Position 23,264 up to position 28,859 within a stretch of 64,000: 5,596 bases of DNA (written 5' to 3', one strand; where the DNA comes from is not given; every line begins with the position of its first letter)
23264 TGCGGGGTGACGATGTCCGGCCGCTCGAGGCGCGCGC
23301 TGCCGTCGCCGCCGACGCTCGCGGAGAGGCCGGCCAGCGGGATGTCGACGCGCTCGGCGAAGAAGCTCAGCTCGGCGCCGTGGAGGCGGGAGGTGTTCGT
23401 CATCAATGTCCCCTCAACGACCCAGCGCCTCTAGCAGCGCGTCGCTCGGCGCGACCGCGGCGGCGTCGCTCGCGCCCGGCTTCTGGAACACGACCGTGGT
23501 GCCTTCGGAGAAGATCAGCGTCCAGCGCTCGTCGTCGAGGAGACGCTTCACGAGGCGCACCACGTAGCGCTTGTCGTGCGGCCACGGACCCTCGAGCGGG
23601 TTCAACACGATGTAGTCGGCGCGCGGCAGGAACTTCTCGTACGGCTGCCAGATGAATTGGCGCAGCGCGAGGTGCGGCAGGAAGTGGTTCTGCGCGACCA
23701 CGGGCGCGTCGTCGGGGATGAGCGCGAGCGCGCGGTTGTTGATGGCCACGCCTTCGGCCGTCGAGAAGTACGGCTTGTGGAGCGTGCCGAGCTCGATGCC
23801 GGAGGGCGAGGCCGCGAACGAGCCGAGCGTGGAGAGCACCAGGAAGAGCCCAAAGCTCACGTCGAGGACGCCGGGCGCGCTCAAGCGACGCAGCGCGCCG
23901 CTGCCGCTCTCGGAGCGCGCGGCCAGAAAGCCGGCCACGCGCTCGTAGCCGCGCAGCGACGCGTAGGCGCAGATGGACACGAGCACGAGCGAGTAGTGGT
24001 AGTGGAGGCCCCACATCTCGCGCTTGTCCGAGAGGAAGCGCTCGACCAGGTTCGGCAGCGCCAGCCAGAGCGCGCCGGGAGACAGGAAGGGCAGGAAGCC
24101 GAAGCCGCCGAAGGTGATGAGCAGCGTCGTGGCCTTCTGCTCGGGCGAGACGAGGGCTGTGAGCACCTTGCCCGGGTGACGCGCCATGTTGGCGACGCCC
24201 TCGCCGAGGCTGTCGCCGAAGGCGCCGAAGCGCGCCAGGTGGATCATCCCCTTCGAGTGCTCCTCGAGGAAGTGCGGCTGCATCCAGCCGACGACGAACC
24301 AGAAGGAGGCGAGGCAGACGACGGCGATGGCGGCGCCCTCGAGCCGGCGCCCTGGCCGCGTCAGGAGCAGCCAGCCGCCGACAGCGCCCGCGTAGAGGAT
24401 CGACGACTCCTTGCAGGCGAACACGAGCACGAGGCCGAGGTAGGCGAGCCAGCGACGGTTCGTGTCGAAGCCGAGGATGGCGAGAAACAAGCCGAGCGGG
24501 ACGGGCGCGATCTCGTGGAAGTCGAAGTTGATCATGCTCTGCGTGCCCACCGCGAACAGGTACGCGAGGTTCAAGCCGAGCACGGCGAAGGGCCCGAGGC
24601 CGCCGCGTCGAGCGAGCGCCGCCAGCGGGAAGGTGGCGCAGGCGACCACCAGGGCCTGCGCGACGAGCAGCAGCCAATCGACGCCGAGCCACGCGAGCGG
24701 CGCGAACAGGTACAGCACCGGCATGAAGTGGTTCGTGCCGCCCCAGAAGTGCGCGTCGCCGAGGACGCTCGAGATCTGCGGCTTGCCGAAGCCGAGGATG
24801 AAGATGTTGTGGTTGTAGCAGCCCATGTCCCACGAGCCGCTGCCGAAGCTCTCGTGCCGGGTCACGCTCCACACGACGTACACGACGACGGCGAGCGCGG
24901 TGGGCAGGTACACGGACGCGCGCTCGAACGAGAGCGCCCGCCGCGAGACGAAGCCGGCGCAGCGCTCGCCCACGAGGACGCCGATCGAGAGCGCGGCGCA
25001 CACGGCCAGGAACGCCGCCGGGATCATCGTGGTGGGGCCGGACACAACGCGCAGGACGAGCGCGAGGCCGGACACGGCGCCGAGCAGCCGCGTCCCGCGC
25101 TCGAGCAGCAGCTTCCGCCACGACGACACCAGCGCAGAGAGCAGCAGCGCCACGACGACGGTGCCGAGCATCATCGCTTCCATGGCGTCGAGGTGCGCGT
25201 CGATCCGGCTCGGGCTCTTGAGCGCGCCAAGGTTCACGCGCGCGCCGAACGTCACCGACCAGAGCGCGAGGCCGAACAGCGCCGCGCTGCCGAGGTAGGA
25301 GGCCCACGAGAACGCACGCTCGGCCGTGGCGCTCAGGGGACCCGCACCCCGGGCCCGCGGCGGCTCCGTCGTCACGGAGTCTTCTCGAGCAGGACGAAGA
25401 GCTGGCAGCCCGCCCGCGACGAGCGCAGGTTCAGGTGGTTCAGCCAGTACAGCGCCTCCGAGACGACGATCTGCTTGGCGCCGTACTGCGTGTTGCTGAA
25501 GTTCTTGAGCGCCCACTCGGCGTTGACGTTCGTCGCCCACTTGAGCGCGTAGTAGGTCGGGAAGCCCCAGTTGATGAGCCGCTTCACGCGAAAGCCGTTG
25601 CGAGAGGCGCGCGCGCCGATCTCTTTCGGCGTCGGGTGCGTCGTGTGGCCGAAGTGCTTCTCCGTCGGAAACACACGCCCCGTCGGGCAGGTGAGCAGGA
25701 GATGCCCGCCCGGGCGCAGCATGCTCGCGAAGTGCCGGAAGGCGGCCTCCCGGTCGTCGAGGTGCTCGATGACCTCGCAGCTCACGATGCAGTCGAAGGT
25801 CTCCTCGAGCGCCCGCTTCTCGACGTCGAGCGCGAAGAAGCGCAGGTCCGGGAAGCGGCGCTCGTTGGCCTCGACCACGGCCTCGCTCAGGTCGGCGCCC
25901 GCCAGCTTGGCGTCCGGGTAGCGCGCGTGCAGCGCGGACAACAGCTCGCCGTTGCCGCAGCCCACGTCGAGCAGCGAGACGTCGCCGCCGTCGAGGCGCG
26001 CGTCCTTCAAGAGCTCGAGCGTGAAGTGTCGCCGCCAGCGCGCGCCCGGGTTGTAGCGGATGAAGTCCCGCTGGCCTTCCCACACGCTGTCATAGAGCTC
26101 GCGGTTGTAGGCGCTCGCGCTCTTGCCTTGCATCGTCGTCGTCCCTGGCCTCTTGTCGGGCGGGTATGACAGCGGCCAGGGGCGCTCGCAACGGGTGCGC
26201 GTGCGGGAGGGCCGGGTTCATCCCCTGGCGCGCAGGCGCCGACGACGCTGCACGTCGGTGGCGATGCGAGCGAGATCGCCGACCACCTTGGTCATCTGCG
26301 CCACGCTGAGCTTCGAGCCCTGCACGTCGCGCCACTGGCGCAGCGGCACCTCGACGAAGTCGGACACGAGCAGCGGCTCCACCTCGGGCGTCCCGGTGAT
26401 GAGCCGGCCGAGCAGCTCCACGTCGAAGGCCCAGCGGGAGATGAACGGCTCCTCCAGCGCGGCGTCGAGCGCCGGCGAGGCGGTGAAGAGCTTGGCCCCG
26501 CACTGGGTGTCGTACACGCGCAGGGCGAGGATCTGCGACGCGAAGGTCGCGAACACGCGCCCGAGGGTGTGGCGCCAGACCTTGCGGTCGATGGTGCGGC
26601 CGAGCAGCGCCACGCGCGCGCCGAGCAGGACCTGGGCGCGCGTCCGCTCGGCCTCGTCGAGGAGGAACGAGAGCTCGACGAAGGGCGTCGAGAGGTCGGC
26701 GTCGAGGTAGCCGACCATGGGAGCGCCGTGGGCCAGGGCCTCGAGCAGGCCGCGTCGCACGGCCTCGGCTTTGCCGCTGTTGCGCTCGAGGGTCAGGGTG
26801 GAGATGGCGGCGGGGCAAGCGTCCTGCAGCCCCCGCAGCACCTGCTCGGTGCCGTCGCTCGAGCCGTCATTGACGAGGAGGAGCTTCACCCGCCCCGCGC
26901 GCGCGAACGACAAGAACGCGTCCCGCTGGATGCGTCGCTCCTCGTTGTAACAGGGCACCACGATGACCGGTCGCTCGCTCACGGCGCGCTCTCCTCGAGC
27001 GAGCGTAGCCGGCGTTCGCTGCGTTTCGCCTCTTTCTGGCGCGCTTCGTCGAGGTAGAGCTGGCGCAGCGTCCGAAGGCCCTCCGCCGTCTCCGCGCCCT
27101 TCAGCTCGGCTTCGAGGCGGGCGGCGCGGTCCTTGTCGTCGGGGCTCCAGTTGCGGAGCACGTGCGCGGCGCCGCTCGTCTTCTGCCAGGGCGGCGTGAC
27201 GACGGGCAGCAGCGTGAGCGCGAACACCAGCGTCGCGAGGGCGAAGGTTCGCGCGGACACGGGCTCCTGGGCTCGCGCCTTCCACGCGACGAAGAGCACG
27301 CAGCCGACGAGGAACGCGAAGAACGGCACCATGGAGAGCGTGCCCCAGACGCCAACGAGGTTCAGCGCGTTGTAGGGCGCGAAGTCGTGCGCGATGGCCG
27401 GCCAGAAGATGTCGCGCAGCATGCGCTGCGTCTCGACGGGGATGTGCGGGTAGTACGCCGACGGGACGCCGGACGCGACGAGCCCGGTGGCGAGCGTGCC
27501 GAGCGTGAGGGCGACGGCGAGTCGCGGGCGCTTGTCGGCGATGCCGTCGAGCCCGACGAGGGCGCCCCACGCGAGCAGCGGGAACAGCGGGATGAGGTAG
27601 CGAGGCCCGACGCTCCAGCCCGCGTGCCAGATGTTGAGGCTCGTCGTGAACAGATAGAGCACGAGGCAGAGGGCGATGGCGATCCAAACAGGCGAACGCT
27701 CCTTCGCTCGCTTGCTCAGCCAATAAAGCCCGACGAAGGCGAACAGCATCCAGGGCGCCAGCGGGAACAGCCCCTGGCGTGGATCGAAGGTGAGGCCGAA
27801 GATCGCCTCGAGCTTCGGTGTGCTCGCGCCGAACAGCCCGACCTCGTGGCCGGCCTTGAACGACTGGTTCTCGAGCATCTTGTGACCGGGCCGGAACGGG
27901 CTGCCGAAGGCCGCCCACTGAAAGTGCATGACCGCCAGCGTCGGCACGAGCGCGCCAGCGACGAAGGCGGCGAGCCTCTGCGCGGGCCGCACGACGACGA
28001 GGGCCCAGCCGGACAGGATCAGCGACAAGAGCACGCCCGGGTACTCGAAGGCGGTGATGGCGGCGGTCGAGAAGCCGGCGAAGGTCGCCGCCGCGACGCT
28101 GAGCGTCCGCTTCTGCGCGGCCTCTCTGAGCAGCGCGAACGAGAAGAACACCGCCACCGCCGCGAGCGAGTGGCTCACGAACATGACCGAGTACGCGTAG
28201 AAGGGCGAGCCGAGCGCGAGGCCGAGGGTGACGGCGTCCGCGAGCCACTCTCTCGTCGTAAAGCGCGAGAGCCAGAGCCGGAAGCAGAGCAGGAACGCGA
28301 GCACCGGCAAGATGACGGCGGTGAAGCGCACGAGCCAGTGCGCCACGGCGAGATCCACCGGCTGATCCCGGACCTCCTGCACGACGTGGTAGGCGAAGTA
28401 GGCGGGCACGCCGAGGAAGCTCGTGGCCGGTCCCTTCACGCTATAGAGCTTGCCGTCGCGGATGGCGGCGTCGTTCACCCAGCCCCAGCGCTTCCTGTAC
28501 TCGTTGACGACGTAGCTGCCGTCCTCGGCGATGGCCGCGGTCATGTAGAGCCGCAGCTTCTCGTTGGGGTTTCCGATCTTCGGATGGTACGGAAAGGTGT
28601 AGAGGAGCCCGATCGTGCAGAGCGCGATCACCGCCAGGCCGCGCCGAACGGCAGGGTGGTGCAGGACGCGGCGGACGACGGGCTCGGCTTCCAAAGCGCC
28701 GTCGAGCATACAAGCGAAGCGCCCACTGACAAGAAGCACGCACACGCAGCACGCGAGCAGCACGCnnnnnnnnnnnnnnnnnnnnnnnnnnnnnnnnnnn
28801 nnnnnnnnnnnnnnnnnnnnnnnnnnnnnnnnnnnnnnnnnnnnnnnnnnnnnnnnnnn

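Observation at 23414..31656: Candidate LTA-like polymer synthesis and decoration locus in a diderm: LtaS + GT2 + two GT-C + two methyltransferases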

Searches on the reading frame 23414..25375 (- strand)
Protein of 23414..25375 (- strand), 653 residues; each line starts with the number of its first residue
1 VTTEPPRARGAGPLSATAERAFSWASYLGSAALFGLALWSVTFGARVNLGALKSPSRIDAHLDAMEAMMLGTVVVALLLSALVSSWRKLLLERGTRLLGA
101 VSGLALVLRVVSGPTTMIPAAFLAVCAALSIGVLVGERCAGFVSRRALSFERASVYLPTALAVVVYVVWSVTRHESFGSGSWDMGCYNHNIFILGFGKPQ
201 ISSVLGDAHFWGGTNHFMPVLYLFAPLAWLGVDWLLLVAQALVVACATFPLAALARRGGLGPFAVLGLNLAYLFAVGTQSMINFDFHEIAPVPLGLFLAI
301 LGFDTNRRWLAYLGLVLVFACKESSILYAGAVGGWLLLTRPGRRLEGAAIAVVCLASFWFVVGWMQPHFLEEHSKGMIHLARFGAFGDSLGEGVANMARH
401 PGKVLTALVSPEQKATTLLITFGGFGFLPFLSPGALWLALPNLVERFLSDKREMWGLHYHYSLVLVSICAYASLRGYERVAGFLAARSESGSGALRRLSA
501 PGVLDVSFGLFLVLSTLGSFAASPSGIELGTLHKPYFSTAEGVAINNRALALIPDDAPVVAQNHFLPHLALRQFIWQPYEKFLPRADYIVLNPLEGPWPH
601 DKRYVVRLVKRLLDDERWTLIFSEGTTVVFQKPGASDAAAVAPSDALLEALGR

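Call 6: search_protein_families(library=pfam, proteins=[window:23414-25375:-], max_evalue=0.01)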
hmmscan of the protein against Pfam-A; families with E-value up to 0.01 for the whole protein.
window:23414-25375:- (653 aa): 1 family
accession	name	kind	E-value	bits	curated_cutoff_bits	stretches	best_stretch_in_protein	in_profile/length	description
PF09852.15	DUF2079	-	3.7e-61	208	28.2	1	173-620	1-450/459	Predicted membrane protein (DUF2079)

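Call 8: search_protein_families(library=ncbifam, proteins=[window:23414-25375:-], max_evalue=0.001)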
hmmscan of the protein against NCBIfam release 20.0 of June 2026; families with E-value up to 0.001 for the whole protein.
window:23414-25375:- (653 aa): 0 families

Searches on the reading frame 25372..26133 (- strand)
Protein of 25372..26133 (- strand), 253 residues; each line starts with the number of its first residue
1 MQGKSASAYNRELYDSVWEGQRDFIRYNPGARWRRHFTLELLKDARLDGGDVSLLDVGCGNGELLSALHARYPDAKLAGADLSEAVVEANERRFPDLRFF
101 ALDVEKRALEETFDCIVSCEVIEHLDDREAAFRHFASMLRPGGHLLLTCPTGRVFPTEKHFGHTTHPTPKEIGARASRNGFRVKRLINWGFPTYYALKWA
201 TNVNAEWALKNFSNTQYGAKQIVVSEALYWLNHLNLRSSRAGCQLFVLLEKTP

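Call 6: search_protein_families(library=pfam, proteins=[window:25372-26133:-], max_evalue=0.01)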
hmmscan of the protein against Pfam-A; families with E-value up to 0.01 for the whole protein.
window:25372-26133:- (253 aa): 13 families
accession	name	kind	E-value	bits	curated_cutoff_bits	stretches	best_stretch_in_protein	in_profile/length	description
PF08242.18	Methyltransf_12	-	3.9e-20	72.8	30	1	55-145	1-98/98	Methyltransferase domain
PF13489.12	Methyltransf_23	-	6.2e-20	72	27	1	48-155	20-124/164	Methyltransferase domain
PF13649.12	Methyltransf_25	-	2.4e-18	67.1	27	1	55-143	2-97/97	Methyltransferase domain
PF08241.18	Methyltransf_11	-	3.1e-18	66.6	21.2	1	55-146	1-94/95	Methyltransferase domain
PF13847.12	Methyltransf_31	-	2.6e-13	50.4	27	1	51-151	4-113/145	Methyltransferase domain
PF02353.26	CMAS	-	1.2e-10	41.6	27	1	42-190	55-219/273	Mycolic acid cyclopropane synthetase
PF05401.17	NodS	-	8.3e-09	36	24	1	40-155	33-152/201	Nodulation protein S (NodS)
PF05175.20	MTS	-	4.8e-06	26.8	23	1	53-147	34-138/170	Methyltransferase small domain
PF00891.24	Methyltransf_2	-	5e-05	23.2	22.3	1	53-147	65-164/210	O-methyltransferase domain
PF01209.24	Ubie_methyltran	-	0.00016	21.6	20.1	1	25-146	27-150/233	ubiE/COQ5 methyltransferase family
PF03291.22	mRNA_G-N7_MeTrfase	-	0.0014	18.2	26.6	0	46-150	57-183/315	mRNA (guanine-N(7))-methyltransferase domain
PF02390.23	Methyltransf_4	-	0.002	18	24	1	53-93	4-44/173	Putative methyltransferase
PF13679.12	Methyltransf_32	-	0.0064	16.9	27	1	41-99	16-78/143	Methyltransferase domain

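Call 8: search_protein_families(library=ncbifam, proteins=[window:25372-26133:-], max_evalue=0.001)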
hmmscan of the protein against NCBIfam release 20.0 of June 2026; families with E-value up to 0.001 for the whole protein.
window:25372-26133:- (253 aa): 28 families (the best 25 are shown)
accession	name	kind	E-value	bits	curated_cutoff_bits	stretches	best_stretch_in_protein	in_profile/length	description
TIGR02072.1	BioC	equivalog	2.3e-16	60.3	184.95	1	39-148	24-133/244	malonyl-ACP O-methyltransferase BioC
NF002463.0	PRK01683.1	equivalog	8.8e-15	55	297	1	53-162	34-143/258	trans-aconitate 2-methyltransferase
TIGR01983.1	UbiG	equivalog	5.2e-13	48.8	102.95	1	51-148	50-152/228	bifunctional 2-polyprenyl-6-hydroxyphenol methylase/3-demethylubiquinol 3-O-methyltransferase UbiG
NF045667.1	MTase_DVU1556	equivalog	1.9e-12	47.1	155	1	38-148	11-120/213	DVU_1556 family methyltransferase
NF010703.0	PRK14103.1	equivalog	8.6e-12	45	320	1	52-151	31-128/256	trans-aconitate 2-methyltransferase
NF043040.1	corrin_prot_MT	hypoth_equivalog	1e-09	38.2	180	1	52-147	43-147/216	corrinoid protein-associated methyltransferase CpaM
NF041650.1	nod_mtase_NodS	equivalog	7.4e-09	35.6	300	1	39-149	27-141/190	nodulation methyltransferase NodS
TIGR02021.1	BchM-ChlM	equivalog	8.6e-08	31.9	158.9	1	35-140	41-148/218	magnesium protoporphyrin IX methyltransferase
NF008686.0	PRK11705.1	equivalog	1.5e-07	30.9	400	1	52-149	169-267/383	cyclopropane fatty acyl phospholipid synthase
NF001244.0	PRK00216.1-5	equivalog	2.4e-07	30.3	216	1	32-146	35-152/236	bifunctional demethylmenaquinone methyltransferase/2-methoxy-6-polyprenyl-1,4-benzoquinol methylase UbiE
NF041537.1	ArsM_AhpD_UU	exception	3.4e-07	29.4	510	1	53-148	79-181/345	arsenite methyltransferase/AhpD domain selenoprotein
TIGR04074.1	bacter_Hen1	equivalog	3.7e-07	29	340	1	51-141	283-386/462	3' terminal RNA ribose 2'-O-methyltransferase Hen1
NF041536.1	ArsM_DUF2284_UU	exception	1.4e-06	26.9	575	1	53-148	79-181/459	arsenite methyltransferase/DUF2284 domain selenoprotein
NF045825.1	FAmtase_mtf2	equivalog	2.1e-06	27.2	400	1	53-148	61-159/248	fatty-acid O-methyltransferase Mtf2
NF007610.0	PRK10258.1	equivalog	6.8e-06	25.6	342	1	53-148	45-139/251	malonyl-ACP O-methyltransferase BioC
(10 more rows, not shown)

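Call 61: search_solved_structures(query=window:25372-26133:-, max_evalue=0.001)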
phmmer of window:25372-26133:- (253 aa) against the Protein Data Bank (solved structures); distinct sequences matched with E-value up to 0.001: 52.
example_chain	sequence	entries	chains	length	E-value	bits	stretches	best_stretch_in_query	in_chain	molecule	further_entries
5wp5_A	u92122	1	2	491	1.3e-09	41.3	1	53-148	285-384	Phosphomethylethanolamine N-methyltransferase 2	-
9fd3_A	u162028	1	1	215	1.5e-09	41.2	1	53-146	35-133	SAM-dependent methyltransferase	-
9fcy_A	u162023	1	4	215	1.6e-09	41.1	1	53-146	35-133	SAM-dependent methyltransferase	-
9fcx_A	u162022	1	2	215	1.6e-09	41.1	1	53-146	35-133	SAM-dependent methyltransferase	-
9fcd_A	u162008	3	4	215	1.6e-09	41.1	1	53-146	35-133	SAM-dependent methyltransferase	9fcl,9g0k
9fcu_A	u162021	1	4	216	2.2e-09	40.6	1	53-146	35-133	SAM-dependent methyltransferase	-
3dtn_A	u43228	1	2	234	5.2e-09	39.4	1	45-143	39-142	Putative Methyltransferase MM_2633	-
9fcs_A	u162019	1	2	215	1.1e-08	38.3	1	53-146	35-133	SAM-dependent methyltransferase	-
9fcq_A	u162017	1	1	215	1.4e-08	38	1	53-146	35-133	SAM-dependent methyltransferase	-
5wp4_A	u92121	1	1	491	2.4e-08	37.2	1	40-148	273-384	Phosphoethanolamine N-methyltransferase 1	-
3mgg_A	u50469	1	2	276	4.3e-07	33.1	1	52-146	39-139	Methyltransferase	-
8zc8_A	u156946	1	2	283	8.8e-07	32.1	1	44-148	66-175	MitM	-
21zq_A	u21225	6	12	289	9.2e-07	32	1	44-148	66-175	MitM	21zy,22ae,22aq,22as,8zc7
6uk5_A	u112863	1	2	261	1.3e-06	31.6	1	42-148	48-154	CalS10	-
8rdl_A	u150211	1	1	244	2.2e-06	30.8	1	14-147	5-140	ToxA protein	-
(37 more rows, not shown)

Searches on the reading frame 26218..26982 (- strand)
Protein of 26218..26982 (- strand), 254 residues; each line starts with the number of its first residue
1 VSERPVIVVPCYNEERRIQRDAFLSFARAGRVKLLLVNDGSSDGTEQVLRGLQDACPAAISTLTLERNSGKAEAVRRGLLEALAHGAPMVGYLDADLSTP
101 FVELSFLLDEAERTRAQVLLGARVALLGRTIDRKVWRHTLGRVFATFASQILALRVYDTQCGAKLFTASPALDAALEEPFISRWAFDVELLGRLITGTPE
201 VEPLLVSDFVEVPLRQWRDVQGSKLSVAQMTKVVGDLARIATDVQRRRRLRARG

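Call 6: search_protein_families(library=pfam, proteins=[window:26218-26982:-], max_evalue=0.01)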
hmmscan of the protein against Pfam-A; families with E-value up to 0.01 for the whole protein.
window:26218-26982:- (254 aa): 3 families
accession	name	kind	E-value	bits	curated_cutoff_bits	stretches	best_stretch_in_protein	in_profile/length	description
PF00535.33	Glycos_transf_2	-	2.3e-15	57.4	23.3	1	7-128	2-120/168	Glycosyl transferase family 2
PF13641.12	Glyco_tranf_2_3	-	1.3e-05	25.8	27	1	7-94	5-94/230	Glycosyltransferase like family 2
PF13704.12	Glyco_tranf_2_4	-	0.0044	17.9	27.5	1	23-96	10-81/98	Glycosyl transferase family 2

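Call 8: search_protein_families(library=ncbifam, proteins=[window:26218-26982:-], max_evalue=0.001)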
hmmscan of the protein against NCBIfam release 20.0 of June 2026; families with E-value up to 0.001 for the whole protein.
window:26218-26982:- (254 aa): 8 families
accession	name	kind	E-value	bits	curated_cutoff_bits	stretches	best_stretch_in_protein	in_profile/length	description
TIGR03937.1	PgaC_IcaA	equivalog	2.4e-10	40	422.3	1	7-96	49-135/407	poly-beta-1,6-N-acetyl-D-glucosamine synthase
NF007986.1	PRK10714.1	equivalog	5.8e-08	32.1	529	1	6-114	9-118/316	undecaprenyl-phosphate 4-deoxy-4-formamido-L-arabinose transferase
NF047588.1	GlcsyltransPgfSStrep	equivalog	5.5e-06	25.8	500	1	7-168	5-161/308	glycosyltransferase PgfS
NF041875.1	EPS_EpsD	equivalog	1.5e-05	24.5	370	1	7-122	3-115/325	exopolysaccharide biosynthesis glycosyltransferase EpsD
NF058614.1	PPMAGASynPpgS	equivalog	1.6e-05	24.5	370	1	7-168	4-159/226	polyprenyl-phospho-N-acetylgalactosaminyl synthase PpgS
TIGR03469.1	HpnB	hypoth_equivalog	1.9e-05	23.9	379.25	1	6-117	47-166/386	hopene-associated glycosyltransferase HpnB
NF007482.0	PRK10073.1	equivalog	0.00062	18.9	423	1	6-96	9-95/334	glycosyltransferase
TIGR04283.1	glyco_like_mftF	equivalog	0.00096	18.8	182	0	7-82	3-71/221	TIGR04283 family arsenosugar biosynthesis glycosyltransferase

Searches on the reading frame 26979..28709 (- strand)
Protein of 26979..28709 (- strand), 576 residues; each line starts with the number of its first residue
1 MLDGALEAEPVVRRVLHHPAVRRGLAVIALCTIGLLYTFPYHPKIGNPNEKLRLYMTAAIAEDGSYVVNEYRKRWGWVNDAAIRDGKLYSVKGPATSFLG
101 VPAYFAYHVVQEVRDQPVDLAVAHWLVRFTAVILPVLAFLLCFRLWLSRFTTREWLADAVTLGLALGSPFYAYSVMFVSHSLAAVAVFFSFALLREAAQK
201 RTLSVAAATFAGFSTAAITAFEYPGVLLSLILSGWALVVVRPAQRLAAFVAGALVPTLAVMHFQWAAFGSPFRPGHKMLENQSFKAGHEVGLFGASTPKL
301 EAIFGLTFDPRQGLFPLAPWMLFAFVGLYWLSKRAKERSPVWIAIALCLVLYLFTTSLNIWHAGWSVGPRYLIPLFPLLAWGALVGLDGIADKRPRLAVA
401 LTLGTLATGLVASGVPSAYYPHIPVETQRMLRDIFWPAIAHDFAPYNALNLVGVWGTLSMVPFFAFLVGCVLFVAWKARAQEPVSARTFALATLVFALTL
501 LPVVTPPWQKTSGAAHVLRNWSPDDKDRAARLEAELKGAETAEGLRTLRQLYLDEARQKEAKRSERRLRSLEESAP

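Call 6: search_protein_families(library=pfam, proteins=[window:26979-28709:-], max_evalue=0.01)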
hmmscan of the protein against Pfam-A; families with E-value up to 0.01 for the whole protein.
window:26979-28709:- (576 aa): 0 families

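Call 8: search_protein_families(library=ncbifam, proteins=[window:26979-28709:-], max_evalue=0.001)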
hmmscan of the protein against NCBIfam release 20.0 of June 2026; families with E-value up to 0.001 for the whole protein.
window:26979-28709:- (576 aa): 1 family
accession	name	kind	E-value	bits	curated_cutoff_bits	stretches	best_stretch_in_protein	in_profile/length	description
NF047440.1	LA3751_2_3_fam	subfamily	1.4e-16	60.4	200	1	133-402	106-369/460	LA_3751/LA_3752 family putative glycosyltransferase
